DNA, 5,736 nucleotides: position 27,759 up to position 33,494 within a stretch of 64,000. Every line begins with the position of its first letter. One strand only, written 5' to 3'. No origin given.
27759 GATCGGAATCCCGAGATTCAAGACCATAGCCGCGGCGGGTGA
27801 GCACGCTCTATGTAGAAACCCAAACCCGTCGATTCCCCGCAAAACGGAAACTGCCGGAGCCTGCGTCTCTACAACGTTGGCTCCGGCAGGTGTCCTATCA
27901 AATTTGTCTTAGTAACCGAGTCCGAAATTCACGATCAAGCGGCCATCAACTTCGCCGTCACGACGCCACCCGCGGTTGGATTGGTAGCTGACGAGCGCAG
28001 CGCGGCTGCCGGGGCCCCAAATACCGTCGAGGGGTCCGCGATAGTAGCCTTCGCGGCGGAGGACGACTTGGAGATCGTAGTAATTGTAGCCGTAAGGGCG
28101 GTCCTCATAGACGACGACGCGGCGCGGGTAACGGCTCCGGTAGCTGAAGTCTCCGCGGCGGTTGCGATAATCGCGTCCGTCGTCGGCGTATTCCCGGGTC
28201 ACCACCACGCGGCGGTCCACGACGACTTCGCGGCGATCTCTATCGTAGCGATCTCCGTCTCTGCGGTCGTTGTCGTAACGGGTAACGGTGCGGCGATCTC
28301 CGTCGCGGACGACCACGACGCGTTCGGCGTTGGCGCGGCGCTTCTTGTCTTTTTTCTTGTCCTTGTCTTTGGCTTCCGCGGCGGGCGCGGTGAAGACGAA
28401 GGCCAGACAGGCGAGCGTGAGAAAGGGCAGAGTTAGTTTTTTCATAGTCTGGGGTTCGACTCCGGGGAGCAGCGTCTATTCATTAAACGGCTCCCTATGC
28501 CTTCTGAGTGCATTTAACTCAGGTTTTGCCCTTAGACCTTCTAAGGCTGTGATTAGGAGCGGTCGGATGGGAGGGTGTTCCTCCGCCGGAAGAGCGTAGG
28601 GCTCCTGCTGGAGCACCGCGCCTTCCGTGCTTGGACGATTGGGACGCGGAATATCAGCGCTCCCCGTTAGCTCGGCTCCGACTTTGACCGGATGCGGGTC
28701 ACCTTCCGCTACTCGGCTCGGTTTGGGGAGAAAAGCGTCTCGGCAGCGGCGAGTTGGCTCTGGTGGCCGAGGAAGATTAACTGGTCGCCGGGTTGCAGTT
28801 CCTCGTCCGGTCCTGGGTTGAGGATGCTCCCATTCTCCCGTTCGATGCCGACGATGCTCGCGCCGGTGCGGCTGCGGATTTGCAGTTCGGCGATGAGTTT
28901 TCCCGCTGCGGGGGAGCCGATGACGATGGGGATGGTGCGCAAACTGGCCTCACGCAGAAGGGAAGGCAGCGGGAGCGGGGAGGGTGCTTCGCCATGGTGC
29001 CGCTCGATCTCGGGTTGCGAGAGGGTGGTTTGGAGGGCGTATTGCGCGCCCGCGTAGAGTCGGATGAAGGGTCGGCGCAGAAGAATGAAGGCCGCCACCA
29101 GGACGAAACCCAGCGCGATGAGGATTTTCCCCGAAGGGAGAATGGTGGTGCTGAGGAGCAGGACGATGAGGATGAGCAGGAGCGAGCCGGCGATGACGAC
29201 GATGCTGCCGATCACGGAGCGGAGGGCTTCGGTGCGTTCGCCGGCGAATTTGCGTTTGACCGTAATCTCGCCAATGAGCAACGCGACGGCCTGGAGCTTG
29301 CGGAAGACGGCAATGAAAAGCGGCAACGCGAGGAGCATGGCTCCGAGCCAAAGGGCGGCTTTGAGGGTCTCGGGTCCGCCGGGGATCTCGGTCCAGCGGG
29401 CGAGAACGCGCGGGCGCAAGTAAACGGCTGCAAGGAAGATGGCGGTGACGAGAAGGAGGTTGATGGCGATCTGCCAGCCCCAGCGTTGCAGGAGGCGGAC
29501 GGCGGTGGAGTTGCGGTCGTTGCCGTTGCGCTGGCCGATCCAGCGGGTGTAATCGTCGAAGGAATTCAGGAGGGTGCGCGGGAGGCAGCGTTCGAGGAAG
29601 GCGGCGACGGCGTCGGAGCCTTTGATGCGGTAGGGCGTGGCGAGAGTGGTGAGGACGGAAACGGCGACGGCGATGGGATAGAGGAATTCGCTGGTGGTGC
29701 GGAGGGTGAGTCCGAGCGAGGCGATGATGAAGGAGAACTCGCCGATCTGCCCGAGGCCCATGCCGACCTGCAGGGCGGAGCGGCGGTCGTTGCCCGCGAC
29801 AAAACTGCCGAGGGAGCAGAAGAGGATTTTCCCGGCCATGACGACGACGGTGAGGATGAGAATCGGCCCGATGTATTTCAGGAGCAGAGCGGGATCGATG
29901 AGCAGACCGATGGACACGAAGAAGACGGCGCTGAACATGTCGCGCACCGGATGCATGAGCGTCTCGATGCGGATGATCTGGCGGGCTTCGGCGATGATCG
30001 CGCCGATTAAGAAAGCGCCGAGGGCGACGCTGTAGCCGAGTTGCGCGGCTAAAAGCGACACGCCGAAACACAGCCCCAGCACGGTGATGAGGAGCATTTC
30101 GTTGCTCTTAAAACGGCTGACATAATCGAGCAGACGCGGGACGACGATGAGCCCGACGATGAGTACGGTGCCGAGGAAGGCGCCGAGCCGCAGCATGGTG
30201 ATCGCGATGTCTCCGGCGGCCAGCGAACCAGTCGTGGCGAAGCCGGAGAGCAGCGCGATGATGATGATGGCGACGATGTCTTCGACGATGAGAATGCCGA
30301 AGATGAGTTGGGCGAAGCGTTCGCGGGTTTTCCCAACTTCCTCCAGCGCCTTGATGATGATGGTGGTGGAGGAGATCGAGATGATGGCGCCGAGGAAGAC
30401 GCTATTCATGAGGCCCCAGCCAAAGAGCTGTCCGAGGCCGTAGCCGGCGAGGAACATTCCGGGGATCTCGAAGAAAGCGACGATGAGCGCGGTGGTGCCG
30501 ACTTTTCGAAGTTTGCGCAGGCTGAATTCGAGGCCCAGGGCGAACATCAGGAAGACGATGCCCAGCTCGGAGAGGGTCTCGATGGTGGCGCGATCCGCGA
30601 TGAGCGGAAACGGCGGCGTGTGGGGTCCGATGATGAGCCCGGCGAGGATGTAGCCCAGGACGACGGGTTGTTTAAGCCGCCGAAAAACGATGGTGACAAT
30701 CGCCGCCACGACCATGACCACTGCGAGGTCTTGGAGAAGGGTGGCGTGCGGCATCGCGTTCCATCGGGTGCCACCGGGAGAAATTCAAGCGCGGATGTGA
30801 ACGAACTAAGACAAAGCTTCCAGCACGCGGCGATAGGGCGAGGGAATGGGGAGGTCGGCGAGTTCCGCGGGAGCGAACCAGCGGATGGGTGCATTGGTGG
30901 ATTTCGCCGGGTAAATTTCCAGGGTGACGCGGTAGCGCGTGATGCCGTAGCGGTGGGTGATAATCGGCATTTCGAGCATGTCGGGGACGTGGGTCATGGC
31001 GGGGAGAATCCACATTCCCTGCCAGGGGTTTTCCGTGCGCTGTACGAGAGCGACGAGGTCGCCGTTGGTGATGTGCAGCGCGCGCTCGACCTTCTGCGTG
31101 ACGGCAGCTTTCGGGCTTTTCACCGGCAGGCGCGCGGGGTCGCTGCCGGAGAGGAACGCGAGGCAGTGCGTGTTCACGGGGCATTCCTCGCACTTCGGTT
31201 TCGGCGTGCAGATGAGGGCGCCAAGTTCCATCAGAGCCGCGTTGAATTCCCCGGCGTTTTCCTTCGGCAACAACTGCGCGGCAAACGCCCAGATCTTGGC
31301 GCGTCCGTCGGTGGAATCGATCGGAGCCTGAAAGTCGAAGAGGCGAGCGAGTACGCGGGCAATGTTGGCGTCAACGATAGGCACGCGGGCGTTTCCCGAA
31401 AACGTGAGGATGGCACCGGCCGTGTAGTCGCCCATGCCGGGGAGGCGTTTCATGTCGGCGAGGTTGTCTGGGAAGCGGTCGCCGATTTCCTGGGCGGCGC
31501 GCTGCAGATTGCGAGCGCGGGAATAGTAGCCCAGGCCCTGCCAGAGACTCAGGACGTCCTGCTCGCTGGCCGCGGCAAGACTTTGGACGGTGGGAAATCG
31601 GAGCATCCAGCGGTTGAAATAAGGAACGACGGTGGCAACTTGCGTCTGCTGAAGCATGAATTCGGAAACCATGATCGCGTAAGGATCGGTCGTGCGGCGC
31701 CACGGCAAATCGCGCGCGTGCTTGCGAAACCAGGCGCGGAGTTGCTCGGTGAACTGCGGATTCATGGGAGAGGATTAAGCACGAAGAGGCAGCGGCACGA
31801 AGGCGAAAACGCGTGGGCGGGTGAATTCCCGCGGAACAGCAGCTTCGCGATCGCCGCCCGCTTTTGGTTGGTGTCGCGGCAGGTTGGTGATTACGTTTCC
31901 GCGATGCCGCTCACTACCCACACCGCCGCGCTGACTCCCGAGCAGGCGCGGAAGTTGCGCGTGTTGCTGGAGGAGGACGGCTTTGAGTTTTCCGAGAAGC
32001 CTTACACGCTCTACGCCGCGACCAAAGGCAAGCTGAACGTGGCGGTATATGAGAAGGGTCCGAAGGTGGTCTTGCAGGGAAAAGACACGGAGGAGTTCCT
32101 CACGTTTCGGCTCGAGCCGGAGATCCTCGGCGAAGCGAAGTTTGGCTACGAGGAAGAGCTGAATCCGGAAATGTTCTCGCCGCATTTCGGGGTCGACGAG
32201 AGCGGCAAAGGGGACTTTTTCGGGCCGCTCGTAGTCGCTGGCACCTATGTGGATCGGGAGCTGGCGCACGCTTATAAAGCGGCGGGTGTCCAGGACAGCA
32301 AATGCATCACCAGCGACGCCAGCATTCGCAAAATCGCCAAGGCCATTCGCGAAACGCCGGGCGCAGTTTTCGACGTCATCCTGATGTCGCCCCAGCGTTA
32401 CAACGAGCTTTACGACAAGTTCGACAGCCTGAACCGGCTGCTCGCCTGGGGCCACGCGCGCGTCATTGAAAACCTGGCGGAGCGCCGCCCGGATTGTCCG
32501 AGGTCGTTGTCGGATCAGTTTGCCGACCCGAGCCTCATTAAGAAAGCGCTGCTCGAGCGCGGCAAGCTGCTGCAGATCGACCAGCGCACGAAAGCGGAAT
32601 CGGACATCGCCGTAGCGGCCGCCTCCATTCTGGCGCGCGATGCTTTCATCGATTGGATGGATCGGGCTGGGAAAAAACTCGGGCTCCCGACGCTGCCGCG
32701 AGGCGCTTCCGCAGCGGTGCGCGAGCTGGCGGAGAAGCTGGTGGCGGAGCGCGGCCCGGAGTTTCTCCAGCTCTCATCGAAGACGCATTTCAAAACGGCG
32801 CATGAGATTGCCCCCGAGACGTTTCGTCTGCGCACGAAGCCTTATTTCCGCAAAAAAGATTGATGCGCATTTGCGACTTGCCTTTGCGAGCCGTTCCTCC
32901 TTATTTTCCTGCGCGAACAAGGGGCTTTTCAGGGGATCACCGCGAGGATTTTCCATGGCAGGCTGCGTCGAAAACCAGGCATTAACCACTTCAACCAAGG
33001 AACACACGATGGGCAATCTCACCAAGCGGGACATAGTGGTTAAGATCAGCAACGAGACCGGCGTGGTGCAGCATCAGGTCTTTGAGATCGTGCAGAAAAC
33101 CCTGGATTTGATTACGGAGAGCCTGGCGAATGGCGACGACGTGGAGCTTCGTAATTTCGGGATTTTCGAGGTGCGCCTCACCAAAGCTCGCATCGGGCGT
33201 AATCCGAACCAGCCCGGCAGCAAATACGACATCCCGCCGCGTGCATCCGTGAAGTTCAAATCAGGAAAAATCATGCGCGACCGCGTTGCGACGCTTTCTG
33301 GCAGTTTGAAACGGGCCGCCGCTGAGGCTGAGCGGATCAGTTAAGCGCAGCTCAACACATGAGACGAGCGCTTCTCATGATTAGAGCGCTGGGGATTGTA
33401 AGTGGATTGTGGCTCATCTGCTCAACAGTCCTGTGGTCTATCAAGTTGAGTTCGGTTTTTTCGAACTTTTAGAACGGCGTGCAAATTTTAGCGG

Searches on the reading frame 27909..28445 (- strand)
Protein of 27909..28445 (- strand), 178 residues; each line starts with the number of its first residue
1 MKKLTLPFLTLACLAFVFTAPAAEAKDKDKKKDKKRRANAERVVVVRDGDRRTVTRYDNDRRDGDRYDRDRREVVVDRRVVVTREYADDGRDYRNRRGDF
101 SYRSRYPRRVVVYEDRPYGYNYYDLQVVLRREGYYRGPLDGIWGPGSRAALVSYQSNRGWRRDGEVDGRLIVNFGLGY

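Call 8: search_protein_families(library=pfam, proteins=[window:27909-28445:-], max_evalue=0.01)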
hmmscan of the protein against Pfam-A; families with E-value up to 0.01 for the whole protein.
window:27909-28445:- (178 aa): 1 family
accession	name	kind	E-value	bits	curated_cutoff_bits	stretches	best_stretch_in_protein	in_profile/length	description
PF01471.23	PG_binding_1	-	1.8e-08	34.9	23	1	123-168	6-51/57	Putative peptidoglycan binding domain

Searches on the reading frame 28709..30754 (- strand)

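Call 8: search_protein_families(library=pfam, proteins=[window:28709-30754:-], max_evalue=0.01)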
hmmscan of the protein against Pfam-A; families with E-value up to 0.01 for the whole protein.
window:28709-30754:- (681 aa): 2 families
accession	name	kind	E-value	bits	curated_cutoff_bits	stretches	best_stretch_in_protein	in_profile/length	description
PF00999.27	Na_H_Exchanger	-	1.1e-63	215.8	26.2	1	15-372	2-369/375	Sodium/hydrogen exchanger, transmembrane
PF02080.26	TrkA_C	-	1.7e-17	63.5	27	1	607-675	3-70/71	TrkA-C domain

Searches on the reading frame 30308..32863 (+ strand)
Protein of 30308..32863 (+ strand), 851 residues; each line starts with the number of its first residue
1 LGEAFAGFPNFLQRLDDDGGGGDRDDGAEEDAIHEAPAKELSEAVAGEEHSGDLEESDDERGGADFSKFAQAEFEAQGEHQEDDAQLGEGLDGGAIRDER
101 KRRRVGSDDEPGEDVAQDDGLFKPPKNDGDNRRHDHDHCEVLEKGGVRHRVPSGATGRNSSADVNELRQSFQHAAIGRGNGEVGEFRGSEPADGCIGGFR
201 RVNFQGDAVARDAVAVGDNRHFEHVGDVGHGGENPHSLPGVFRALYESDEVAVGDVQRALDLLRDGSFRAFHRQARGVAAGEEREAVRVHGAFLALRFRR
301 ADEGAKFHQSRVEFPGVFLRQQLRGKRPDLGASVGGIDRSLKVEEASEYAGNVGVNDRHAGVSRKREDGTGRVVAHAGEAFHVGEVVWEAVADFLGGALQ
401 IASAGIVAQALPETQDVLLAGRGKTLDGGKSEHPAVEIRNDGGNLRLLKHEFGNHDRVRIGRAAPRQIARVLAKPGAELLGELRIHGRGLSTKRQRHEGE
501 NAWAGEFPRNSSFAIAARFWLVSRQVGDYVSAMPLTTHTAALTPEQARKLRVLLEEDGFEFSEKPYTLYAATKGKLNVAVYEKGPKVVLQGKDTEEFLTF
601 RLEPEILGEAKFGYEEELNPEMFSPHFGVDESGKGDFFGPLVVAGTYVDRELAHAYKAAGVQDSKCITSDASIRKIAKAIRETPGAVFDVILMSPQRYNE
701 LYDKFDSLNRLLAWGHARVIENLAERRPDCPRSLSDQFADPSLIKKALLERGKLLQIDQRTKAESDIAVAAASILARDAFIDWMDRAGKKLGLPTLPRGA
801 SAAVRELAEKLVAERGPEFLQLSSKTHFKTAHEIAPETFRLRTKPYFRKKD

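Call 8: search_protein_families(library=pfam, proteins=[window:30308-32863:+], max_evalue=0.01)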
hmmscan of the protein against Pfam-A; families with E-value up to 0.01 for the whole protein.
window:30308-32863:+ (851 aa): 2 families
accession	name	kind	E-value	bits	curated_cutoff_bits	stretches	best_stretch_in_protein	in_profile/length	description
PF01351.25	RNase_HII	-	2.7e-22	80.1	25.8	1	628-830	2-198/199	Ribonuclease HII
PF11858.14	DUF3378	-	0.0031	18.1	27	1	546-597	10-59/76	Domain of unknown function (DUF3378)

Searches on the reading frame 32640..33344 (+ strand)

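Call 70: search_protein_families(library=pfam, proteins=[window:32640-33344:+], max_evalue=0.001)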
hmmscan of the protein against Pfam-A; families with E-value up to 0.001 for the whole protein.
window:32640-33344:+ (234 aa): 3 families
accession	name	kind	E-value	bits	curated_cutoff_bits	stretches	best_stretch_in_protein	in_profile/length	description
PF00216.26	Bac_DNA_binding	-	7.1e-23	81.1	22.4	1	127-216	1-89/90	Bacterial DNA-binding protein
PF18291.6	HU-HIG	-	2.3e-06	28.1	26.2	1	124-218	29-120/125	HU domain fused to wHTH, Ig, or Glycine-rich motif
PF18289.6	HU-CCDC81_euk_2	-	0.00071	20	26.1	0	135-183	9-59/75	CCDC81 eukaryotic HU domain 2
